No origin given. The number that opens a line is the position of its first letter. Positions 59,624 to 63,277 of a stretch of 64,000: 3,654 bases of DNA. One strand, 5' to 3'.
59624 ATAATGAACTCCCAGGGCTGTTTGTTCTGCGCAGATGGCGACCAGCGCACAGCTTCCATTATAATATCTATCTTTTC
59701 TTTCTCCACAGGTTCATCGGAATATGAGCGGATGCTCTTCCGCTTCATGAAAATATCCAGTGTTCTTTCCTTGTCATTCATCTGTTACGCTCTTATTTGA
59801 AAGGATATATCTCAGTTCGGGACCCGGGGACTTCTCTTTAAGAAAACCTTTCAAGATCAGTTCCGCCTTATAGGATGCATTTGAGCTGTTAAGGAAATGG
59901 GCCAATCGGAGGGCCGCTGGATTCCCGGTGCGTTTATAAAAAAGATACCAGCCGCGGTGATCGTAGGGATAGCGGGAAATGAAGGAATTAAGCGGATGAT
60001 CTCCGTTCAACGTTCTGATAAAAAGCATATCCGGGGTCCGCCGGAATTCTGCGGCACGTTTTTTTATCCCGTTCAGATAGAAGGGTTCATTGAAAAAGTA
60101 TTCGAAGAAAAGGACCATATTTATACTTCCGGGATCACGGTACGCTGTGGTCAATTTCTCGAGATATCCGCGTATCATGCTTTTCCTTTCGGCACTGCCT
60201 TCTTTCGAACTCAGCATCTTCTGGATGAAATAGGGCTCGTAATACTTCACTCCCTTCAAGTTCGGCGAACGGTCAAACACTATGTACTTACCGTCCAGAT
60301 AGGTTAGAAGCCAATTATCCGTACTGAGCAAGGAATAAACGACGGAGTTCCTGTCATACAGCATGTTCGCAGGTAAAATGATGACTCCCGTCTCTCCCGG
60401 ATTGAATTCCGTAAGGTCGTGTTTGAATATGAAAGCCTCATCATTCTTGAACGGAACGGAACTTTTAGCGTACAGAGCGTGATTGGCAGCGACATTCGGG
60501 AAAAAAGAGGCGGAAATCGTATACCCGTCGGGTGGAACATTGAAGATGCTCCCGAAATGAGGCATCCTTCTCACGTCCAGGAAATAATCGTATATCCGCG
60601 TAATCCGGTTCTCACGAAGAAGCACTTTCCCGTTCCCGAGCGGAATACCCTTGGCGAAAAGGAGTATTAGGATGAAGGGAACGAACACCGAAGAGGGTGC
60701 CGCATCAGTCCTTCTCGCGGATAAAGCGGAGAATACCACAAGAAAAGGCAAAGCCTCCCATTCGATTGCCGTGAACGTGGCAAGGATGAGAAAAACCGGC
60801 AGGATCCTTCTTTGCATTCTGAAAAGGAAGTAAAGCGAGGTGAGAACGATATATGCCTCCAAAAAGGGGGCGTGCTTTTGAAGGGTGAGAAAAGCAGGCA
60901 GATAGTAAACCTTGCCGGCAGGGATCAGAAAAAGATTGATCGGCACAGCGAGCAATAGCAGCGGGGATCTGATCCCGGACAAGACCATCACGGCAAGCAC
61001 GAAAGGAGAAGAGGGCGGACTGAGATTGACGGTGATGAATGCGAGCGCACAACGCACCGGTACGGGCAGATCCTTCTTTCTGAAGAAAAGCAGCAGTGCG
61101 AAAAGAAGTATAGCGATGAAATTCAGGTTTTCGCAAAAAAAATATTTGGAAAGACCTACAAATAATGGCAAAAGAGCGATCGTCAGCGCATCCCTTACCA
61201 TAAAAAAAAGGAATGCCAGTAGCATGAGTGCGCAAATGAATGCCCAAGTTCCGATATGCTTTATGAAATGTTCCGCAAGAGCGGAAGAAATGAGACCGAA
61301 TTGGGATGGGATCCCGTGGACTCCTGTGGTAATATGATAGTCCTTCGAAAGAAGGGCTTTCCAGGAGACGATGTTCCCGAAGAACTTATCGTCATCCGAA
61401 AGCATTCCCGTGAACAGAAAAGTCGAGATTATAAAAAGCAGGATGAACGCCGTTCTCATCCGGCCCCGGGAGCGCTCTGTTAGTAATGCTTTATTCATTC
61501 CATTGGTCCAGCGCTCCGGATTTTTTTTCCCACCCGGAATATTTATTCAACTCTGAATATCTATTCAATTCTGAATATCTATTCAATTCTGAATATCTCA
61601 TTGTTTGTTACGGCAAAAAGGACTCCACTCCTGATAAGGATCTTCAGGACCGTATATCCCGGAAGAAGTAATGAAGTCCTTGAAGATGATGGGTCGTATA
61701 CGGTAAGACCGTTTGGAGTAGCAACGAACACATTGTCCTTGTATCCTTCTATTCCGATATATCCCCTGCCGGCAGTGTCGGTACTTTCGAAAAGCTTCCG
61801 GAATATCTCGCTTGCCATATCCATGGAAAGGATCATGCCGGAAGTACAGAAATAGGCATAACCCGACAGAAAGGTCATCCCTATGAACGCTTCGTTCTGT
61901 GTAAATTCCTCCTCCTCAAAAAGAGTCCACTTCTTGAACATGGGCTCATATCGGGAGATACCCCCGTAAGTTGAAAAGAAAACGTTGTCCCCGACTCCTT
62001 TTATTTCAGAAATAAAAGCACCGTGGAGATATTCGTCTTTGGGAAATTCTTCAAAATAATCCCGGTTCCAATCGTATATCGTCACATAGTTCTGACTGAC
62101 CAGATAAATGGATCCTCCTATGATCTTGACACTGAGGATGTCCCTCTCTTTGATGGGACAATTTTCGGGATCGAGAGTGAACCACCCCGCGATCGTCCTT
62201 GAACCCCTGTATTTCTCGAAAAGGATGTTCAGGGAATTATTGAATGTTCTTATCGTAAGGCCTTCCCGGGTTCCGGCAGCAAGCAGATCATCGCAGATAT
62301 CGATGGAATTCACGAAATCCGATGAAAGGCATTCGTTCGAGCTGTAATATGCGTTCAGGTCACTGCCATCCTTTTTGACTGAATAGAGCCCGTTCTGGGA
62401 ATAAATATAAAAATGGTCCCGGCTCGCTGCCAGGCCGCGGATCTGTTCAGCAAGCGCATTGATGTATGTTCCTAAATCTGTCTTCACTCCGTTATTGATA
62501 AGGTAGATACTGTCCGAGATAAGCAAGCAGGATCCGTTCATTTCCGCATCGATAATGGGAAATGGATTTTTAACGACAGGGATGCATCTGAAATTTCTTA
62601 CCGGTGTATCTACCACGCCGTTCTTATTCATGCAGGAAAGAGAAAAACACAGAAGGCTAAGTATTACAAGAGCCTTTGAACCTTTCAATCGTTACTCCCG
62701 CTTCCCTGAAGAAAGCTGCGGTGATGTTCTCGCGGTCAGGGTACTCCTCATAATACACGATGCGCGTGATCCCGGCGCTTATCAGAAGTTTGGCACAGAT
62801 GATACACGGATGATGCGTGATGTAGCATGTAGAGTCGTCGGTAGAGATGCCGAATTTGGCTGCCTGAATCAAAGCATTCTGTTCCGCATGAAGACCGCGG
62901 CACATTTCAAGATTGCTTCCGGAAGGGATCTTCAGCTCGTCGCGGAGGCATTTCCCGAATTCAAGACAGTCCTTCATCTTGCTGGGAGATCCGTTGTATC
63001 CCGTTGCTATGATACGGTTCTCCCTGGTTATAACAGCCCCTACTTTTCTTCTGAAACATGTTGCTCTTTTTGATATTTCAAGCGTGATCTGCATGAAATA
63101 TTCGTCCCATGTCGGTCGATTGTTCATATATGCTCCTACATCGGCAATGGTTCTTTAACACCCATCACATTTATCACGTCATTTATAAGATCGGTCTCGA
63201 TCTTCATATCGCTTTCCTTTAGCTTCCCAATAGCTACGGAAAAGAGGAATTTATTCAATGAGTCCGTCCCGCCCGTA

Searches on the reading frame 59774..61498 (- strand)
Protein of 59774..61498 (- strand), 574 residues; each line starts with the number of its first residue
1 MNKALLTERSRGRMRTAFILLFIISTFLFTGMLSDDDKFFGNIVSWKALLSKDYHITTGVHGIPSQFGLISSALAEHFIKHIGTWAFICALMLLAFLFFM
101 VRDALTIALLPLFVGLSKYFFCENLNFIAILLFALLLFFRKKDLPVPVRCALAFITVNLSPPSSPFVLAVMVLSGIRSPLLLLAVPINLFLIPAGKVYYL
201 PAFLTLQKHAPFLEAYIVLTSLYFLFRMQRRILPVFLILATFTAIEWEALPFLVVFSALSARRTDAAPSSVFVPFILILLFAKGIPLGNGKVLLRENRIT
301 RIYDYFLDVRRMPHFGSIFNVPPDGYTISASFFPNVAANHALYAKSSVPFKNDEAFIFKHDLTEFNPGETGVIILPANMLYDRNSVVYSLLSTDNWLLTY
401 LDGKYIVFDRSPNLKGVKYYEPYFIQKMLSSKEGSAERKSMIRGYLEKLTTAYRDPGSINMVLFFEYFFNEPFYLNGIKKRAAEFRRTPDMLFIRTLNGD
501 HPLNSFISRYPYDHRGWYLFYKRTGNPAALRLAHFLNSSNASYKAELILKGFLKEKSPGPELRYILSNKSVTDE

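Call 14: search_protein_families(library=pfam, proteins=[window:59774-61498:-], max_evalue=0.00001)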
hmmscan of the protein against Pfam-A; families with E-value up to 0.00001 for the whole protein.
window:59774-61498:- (574 aa): 0 families

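Call 31: find_encoding_contigs(protein=window:59774-61498:-, flank=10000, max_places=2)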
Protein window:59774-61498:- (574 aa): no gene with exactly this product is on record in the collection.

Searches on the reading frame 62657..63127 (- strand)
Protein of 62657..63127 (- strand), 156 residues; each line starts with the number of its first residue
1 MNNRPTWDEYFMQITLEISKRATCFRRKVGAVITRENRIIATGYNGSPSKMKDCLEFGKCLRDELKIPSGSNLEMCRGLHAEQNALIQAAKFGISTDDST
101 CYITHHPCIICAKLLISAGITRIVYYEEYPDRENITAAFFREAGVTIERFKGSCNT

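Call 14: search_protein_families(library=pfam, proteins=[window:62657-63127:-], max_evalue=0.00001)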
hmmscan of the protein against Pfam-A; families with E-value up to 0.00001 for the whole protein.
window:62657-63127:- (156 aa): 2 families
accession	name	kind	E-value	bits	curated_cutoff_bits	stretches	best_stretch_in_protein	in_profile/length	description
PF00383.29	dCMP_cyt_deam_1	-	1.8e-25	89.2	25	1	6-126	2-101/102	Cytidine and deoxycytidylate deaminase zinc-binding region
PF14437.12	MafB19-deam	-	5e-22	78.8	27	1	7-132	3-106/142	MafB19-like deaminase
